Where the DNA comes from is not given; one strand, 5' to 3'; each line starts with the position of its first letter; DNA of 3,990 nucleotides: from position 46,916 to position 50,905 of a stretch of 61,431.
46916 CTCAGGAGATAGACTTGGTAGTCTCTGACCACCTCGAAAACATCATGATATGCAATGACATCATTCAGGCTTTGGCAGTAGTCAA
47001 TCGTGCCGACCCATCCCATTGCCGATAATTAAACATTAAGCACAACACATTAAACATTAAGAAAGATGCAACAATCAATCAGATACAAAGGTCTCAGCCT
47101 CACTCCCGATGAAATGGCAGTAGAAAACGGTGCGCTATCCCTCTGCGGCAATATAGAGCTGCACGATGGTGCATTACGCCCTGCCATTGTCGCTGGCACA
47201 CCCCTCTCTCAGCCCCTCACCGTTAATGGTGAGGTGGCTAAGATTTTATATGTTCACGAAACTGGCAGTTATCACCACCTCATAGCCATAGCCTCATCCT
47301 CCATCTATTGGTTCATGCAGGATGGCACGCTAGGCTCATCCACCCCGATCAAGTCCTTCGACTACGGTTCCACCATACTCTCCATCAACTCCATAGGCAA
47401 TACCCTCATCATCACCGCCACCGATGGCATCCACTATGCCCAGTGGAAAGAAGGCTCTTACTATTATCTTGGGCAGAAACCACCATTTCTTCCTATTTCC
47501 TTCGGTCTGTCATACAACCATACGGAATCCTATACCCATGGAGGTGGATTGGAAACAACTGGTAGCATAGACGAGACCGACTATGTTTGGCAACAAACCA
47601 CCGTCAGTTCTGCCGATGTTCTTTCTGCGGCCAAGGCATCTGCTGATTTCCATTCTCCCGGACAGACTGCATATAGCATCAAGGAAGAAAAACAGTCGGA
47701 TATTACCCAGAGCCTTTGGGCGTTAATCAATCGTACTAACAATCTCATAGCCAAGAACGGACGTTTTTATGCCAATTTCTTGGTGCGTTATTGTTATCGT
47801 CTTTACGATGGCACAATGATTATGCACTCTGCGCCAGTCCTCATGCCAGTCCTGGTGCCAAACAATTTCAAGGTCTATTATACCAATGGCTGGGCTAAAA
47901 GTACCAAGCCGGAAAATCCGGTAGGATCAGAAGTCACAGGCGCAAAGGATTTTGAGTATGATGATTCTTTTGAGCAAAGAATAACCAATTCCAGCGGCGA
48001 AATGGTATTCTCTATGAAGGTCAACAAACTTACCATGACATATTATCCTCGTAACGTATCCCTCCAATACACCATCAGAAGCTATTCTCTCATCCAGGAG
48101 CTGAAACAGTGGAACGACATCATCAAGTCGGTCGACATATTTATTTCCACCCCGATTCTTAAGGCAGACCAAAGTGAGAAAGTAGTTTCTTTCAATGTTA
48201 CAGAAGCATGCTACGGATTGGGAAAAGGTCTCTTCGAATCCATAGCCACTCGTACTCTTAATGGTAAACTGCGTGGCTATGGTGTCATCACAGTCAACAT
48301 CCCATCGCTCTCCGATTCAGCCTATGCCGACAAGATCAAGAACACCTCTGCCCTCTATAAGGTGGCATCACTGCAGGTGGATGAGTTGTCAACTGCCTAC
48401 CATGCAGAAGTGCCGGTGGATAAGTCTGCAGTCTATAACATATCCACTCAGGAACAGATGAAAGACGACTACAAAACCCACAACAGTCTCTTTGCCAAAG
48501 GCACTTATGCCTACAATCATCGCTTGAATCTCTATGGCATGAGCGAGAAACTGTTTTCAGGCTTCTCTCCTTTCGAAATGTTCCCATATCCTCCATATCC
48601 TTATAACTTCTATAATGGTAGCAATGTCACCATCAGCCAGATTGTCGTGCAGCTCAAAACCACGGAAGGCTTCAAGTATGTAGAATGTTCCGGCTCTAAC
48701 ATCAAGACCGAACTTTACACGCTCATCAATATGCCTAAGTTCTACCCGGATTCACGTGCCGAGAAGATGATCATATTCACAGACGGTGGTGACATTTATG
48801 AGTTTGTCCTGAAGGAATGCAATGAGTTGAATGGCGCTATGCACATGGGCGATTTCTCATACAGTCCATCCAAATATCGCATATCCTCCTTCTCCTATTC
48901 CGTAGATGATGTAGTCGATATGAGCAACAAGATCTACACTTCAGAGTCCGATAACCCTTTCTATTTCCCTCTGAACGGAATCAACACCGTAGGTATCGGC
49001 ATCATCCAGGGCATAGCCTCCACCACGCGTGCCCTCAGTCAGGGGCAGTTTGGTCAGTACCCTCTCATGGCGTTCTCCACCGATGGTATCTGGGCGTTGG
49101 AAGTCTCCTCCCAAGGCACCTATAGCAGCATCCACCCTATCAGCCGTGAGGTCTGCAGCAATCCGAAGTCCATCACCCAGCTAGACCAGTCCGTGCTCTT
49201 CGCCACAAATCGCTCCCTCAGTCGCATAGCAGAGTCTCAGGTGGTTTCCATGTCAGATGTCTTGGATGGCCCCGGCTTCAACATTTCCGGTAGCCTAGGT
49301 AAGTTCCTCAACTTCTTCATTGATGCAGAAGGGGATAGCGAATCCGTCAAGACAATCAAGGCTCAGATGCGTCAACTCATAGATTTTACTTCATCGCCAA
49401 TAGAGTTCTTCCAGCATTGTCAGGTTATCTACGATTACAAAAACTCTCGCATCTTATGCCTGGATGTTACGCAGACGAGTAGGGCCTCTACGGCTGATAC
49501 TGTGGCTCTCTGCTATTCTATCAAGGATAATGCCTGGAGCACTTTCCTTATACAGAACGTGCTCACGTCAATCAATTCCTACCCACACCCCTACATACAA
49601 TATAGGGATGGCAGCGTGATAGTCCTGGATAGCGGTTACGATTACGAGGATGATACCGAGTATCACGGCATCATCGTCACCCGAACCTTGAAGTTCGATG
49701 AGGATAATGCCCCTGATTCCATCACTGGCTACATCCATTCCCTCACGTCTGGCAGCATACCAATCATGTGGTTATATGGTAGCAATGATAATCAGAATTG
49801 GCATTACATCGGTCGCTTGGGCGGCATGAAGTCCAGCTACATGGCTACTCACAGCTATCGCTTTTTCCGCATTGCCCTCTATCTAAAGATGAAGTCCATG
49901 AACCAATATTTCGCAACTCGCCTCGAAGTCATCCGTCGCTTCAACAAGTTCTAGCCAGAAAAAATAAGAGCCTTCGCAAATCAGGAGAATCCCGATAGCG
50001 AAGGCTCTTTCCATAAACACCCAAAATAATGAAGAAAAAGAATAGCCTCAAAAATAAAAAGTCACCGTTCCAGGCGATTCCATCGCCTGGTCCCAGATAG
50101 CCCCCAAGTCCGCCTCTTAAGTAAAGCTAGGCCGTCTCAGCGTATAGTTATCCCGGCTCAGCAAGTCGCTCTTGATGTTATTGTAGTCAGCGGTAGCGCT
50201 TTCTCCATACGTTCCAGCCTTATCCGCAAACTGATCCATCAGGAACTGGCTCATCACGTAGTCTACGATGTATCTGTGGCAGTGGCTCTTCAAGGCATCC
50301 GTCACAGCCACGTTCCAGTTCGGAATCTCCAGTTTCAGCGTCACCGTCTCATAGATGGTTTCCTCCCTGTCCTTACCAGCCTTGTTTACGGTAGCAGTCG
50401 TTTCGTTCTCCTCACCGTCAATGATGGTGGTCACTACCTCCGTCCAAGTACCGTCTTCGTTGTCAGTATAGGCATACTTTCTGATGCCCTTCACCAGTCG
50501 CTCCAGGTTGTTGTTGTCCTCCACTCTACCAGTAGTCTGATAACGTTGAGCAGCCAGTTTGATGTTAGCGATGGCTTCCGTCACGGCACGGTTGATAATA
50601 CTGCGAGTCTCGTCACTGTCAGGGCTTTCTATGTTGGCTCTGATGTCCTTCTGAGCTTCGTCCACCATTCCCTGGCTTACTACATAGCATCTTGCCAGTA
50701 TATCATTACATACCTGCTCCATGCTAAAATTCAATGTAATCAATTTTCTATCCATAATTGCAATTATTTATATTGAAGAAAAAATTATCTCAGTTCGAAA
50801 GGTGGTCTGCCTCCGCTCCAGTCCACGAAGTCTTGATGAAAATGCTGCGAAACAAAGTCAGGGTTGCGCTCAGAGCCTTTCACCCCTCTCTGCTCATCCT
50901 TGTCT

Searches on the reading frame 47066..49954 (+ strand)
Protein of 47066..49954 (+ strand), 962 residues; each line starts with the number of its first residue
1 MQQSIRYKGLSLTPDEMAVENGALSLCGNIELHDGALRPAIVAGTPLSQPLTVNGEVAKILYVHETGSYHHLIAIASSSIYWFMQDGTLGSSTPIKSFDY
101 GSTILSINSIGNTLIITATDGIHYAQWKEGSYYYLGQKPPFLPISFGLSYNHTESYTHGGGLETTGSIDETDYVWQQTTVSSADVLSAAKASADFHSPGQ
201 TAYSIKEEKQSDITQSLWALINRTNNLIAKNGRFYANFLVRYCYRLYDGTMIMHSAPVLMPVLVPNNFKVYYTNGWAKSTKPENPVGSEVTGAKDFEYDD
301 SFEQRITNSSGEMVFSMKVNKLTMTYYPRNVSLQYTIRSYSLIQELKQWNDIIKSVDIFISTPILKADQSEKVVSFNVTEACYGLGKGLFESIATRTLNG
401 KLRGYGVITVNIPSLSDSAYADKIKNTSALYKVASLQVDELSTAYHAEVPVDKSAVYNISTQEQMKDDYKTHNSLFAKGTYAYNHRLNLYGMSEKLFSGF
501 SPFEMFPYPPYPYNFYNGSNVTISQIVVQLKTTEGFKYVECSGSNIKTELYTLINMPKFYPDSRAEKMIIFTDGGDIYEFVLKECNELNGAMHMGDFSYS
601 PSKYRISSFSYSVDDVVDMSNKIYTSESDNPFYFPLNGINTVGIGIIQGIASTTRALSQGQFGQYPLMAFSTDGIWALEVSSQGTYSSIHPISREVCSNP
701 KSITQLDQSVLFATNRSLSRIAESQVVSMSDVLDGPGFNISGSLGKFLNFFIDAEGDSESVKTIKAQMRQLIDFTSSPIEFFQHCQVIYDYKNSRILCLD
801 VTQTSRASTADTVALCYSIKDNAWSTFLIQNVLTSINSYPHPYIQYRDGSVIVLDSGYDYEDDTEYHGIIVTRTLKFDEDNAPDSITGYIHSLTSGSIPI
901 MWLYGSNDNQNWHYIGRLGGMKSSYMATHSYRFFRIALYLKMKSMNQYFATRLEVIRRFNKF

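Call 11: search_protein_families(library=phrogs, proteins=[window:47066-49954:+], max_evalue=0.001)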
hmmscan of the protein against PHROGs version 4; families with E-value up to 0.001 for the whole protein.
window:47066-49954:+ (962 aa): 1 family
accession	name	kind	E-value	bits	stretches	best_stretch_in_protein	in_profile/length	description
phrog_32516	-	unknown function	5e-120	403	3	409-945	390-949/968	-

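Call 85: search_protein_families(library=pfam, proteins=[window:47066-49954:+], max_evalue=0.01)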
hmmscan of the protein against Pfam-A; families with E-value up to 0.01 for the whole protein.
window:47066-49954:+ (962 aa): 0 families

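Call 88: search_solved_structures(query=window:47066-49954:+, max_evalue=0.1)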
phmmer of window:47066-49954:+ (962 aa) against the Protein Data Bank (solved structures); distinct sequences matched with E-value up to 0.1: 0.

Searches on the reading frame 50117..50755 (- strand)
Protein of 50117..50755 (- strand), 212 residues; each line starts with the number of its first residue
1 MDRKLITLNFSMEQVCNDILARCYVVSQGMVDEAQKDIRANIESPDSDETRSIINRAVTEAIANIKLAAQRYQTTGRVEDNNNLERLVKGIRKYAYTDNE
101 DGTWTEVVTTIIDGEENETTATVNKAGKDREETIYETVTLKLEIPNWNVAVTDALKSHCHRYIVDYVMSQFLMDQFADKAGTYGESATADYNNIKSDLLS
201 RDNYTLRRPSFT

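Call 11: search_protein_families(library=phrogs, proteins=[window:50117-50755:-], max_evalue=0.001)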
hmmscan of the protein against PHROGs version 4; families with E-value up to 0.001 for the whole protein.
window:50117-50755:- (212 aa): 1 family
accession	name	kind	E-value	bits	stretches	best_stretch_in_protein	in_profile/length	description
phrog_19255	-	unknown function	3.2e-12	47.4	2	135-205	95-166/173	-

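Call 85: search_protein_families(library=pfam, proteins=[window:50117-50755:-], max_evalue=0.01)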
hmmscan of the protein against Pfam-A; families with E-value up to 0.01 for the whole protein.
window:50117-50755:- (212 aa): 0 families
